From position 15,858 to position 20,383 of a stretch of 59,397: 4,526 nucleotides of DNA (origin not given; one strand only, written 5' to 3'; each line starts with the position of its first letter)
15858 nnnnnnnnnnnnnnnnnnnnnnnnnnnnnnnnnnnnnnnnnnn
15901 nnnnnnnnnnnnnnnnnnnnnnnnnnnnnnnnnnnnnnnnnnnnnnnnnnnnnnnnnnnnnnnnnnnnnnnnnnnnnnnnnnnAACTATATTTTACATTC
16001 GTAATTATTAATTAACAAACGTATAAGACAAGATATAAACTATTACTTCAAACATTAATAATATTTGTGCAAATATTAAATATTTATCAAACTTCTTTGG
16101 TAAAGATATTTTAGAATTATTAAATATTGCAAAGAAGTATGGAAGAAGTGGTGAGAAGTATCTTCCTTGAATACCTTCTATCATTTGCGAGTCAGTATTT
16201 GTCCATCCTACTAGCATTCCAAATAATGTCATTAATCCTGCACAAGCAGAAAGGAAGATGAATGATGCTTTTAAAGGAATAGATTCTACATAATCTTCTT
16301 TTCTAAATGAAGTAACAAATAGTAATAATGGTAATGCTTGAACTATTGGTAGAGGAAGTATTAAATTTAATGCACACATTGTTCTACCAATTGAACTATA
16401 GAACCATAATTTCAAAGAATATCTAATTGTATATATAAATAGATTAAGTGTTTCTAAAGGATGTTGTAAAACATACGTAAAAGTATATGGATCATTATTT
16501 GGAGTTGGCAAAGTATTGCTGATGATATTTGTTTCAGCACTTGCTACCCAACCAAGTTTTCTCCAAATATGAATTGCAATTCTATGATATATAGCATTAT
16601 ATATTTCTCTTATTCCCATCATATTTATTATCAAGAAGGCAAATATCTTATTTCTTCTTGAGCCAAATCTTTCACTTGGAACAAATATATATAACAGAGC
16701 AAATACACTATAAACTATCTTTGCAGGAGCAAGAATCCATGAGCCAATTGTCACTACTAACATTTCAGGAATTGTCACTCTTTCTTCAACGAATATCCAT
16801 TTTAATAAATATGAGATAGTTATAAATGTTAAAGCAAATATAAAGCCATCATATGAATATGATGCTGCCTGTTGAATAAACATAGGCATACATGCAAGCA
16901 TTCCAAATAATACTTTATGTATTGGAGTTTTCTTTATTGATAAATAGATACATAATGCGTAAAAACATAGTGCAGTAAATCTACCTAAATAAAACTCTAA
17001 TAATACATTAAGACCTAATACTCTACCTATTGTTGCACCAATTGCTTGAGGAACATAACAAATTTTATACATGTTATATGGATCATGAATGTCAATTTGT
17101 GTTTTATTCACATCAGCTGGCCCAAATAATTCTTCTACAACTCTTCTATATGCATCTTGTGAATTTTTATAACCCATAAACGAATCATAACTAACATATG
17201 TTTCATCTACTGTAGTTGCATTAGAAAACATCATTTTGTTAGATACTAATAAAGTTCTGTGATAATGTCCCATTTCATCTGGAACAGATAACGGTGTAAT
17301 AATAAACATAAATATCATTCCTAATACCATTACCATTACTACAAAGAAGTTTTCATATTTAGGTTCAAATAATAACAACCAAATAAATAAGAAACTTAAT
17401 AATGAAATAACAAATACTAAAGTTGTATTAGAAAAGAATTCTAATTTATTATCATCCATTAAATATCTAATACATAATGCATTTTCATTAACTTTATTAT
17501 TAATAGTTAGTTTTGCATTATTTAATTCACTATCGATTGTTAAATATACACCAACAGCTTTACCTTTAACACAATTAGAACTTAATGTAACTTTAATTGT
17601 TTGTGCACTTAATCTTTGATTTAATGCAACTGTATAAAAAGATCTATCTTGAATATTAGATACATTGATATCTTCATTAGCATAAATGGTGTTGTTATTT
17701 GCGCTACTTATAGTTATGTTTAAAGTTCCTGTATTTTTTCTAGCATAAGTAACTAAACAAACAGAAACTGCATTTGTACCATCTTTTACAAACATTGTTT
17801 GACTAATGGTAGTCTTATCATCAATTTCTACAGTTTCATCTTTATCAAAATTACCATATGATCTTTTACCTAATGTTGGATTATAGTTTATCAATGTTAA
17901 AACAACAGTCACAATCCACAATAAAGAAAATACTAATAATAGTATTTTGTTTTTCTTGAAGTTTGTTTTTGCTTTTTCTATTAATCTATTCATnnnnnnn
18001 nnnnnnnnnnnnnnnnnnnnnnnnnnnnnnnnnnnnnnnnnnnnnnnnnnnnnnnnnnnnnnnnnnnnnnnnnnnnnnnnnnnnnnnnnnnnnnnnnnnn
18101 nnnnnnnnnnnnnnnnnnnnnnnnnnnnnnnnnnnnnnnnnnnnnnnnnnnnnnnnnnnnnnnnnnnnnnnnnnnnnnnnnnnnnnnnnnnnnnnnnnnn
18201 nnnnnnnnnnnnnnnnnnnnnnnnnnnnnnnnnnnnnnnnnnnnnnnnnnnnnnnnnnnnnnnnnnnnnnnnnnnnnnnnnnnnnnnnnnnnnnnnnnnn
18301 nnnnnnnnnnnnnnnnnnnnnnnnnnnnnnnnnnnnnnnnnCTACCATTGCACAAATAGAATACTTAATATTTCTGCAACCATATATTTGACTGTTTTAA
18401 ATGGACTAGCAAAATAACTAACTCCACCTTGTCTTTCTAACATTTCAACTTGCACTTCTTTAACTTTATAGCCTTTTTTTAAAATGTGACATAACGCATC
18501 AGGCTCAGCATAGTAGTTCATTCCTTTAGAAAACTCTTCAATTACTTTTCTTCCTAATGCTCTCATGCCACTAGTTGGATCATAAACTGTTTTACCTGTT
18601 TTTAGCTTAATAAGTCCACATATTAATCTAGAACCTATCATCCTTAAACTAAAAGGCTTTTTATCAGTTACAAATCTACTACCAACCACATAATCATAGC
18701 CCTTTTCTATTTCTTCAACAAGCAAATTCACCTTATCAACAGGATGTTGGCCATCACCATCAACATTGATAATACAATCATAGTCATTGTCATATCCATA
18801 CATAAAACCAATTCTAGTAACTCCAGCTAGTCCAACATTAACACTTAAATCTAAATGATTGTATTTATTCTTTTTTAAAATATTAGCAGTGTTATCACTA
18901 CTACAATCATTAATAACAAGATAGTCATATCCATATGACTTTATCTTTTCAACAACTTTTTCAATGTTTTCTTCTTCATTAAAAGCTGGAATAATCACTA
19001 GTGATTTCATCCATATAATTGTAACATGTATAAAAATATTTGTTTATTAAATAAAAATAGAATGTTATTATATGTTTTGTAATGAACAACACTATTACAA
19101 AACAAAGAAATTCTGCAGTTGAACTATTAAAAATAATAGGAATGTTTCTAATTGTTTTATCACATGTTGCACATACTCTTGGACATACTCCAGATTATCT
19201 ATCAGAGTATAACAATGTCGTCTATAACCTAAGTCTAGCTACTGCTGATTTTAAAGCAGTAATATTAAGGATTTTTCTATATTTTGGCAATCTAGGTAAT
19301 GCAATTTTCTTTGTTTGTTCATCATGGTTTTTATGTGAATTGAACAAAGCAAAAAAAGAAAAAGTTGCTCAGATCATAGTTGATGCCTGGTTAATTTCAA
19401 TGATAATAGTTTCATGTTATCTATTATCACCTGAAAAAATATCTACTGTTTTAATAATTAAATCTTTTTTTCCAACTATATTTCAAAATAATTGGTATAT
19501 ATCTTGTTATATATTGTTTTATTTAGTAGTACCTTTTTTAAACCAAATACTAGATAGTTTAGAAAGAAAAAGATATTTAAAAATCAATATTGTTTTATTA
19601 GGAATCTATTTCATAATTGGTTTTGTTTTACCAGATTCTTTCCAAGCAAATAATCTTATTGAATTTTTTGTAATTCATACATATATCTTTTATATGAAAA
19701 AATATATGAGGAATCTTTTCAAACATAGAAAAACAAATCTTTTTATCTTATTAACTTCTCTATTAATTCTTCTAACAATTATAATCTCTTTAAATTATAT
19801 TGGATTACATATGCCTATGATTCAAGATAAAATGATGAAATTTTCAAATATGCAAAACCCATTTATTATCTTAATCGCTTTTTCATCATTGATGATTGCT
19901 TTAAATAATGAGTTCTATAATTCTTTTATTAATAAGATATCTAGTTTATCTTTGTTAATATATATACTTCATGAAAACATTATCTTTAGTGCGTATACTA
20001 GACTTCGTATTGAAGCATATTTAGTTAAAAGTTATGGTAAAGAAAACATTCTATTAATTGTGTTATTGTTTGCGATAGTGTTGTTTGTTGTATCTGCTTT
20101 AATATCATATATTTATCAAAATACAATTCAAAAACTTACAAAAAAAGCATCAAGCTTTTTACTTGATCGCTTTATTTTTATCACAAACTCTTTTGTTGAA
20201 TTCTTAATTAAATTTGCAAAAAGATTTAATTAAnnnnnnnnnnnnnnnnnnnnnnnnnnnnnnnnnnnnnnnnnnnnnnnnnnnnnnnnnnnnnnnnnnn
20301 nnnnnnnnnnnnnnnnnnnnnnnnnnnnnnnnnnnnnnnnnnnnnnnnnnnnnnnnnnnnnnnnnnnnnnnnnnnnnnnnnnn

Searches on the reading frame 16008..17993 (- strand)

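Call 82: search_protein_families(library=pfam, proteins=[window:16008-17993:-], max_evalue=0.0001)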
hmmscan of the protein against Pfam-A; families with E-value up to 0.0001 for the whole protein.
window:16008-17993:- (661 aa): 1 family
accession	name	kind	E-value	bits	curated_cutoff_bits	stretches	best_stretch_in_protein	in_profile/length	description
PF09913.15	DUF2142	-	2.4e-40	139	30.1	1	223-618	2-393/395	Predicted membrane protein (DUF2142)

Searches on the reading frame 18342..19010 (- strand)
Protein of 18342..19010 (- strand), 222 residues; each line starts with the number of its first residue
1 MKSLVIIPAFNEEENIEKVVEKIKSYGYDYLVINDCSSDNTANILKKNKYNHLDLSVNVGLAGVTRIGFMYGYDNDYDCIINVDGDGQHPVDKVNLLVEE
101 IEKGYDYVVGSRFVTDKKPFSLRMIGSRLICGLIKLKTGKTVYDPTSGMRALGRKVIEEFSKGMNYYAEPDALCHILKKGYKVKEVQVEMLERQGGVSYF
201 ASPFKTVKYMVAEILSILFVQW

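Call 82: search_protein_families(library=pfam, proteins=[window:18342-19010:-], max_evalue=0.0001)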
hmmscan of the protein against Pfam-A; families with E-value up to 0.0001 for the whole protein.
window:18342-19010:- (222 aa): 1 family
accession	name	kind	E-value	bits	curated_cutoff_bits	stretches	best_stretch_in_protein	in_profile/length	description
PF00535.33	Glycos_transf_2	-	2.2e-22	80.2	23.3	1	5-159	2-166/168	Glycosyl transferase family 2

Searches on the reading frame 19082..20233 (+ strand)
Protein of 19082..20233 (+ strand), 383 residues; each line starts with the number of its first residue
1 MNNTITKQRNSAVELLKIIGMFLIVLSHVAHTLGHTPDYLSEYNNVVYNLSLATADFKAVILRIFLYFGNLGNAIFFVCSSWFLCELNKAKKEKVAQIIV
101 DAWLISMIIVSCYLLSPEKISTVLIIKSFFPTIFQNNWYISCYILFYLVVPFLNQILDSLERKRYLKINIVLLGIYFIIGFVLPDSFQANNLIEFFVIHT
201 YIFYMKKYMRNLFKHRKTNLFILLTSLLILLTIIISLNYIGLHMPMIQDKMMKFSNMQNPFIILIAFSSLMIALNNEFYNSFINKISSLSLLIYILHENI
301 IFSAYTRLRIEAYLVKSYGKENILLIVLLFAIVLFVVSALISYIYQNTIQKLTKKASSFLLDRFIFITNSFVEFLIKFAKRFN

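Call 82: search_protein_families(library=pfam, proteins=[window:19082-20233:+], max_evalue=0.0001)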
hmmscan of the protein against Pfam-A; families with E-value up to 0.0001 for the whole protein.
window:19082-20233:+ (383 aa): 1 family
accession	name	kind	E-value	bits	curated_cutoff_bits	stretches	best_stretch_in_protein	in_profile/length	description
PF01757.29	Acyl_transf_3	-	1.6e-17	64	31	1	11-339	2-323/326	Acyltransferase domain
